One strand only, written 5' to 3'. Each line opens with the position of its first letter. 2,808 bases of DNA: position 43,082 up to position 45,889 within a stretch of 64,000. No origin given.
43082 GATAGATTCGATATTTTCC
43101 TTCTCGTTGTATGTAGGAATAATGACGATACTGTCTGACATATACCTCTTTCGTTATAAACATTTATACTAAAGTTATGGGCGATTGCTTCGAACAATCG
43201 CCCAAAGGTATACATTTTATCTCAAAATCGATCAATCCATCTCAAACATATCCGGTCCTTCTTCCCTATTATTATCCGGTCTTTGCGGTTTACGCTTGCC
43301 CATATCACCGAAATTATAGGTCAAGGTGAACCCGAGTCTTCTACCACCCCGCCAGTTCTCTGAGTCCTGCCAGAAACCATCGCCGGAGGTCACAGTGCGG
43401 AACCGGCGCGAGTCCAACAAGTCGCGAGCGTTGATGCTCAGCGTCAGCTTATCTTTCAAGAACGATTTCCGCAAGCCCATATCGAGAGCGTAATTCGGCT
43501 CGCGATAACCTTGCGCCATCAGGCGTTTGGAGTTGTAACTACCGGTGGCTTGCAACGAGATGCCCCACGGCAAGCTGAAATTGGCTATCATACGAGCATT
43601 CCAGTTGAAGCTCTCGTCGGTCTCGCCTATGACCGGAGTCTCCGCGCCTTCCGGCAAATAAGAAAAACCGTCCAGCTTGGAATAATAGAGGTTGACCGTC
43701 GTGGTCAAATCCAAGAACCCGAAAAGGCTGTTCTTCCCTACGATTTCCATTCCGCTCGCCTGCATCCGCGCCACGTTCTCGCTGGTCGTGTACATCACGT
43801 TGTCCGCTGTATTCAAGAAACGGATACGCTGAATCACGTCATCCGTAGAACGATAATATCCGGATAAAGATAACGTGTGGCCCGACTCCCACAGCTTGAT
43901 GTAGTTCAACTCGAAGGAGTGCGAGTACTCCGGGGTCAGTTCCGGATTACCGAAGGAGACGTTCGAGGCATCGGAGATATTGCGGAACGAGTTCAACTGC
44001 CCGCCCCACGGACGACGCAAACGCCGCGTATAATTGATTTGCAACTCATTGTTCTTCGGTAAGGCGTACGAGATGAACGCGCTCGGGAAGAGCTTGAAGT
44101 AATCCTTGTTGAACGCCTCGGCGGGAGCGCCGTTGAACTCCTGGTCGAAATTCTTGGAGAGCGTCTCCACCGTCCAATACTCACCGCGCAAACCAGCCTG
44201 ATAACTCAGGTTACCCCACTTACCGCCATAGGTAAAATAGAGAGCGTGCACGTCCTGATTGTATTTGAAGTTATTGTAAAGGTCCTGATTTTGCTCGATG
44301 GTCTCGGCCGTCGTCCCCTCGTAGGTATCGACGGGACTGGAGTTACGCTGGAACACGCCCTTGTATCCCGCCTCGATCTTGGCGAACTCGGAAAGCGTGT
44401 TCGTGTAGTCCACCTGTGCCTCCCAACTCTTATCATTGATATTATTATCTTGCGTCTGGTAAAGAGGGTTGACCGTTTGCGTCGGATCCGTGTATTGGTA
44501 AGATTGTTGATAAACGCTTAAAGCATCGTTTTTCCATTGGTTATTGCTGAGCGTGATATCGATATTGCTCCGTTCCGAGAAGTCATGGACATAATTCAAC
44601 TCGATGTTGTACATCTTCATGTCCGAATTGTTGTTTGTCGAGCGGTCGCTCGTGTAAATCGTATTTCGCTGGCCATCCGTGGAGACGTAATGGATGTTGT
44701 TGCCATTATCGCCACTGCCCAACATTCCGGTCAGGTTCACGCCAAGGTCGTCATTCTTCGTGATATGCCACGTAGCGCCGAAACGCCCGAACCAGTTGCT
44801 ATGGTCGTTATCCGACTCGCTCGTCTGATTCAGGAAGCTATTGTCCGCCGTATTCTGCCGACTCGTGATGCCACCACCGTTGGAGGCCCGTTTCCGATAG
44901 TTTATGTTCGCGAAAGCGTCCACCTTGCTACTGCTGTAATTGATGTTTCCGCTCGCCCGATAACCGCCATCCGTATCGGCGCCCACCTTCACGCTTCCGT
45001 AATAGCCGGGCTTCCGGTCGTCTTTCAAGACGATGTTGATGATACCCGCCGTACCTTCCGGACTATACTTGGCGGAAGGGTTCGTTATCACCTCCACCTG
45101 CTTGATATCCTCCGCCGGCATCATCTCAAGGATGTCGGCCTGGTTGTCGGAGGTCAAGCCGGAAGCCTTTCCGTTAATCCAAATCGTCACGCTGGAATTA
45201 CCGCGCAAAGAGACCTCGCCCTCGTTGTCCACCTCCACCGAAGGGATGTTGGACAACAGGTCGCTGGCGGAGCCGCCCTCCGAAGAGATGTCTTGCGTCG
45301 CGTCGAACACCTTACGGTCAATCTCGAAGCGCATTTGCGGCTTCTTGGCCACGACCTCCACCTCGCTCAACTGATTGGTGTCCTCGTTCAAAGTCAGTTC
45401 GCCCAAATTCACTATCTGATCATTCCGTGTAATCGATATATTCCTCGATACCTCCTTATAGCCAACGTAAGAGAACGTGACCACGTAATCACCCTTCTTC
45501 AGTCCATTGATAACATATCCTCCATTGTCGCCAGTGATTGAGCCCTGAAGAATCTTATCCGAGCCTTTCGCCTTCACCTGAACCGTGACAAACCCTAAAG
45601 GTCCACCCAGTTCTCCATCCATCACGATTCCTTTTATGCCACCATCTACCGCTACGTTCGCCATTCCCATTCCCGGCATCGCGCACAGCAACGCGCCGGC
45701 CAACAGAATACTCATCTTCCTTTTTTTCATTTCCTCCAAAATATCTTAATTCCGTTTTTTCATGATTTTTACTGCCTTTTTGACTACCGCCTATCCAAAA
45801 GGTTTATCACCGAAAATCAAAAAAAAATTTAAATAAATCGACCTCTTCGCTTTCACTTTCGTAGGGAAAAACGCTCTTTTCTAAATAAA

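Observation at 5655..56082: Dispersed intergenic element built on a 21-bp lattice: six copies of a fixed 86-bp four-palindrome core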

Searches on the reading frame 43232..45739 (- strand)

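Call 12: search_protein_families(library=pfam, proteins=[window:43232-45739:-])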
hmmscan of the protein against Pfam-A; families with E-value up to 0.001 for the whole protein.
window:43232-45739:- (835 aa): 6 families
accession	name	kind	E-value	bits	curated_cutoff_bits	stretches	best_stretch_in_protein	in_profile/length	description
PF14905.12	OMP_b-brl_3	-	3.6e-108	362.7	27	1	385-808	1-408/408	Outer membrane protein beta-barrel family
PF00593.30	TonB_dep_Rec_b-barrel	-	2.5e-21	77.5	27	1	341-772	26-434/436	TonB dependent receptor-like, beta-barrel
PF13620.12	CarboxypepD_reg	-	6.3e-12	46.1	32.3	1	35-108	2-74/82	Carboxypeptidase regulatory-like domain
PF13715.12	CarbopepD_reg_2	-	7.1e-12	45.6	32.2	1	35-129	1-88/88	CarboxypepD_reg-like domain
PF07715.20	Plug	-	6.9e-08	33.4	23.9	1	145-233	12-107/107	TonB-dependent Receptor Plug Domain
PF20608.4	Phage_tube_C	-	0.00017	22.3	24.1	1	58-104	32-79/82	Phage tail tube protein C-terminal domain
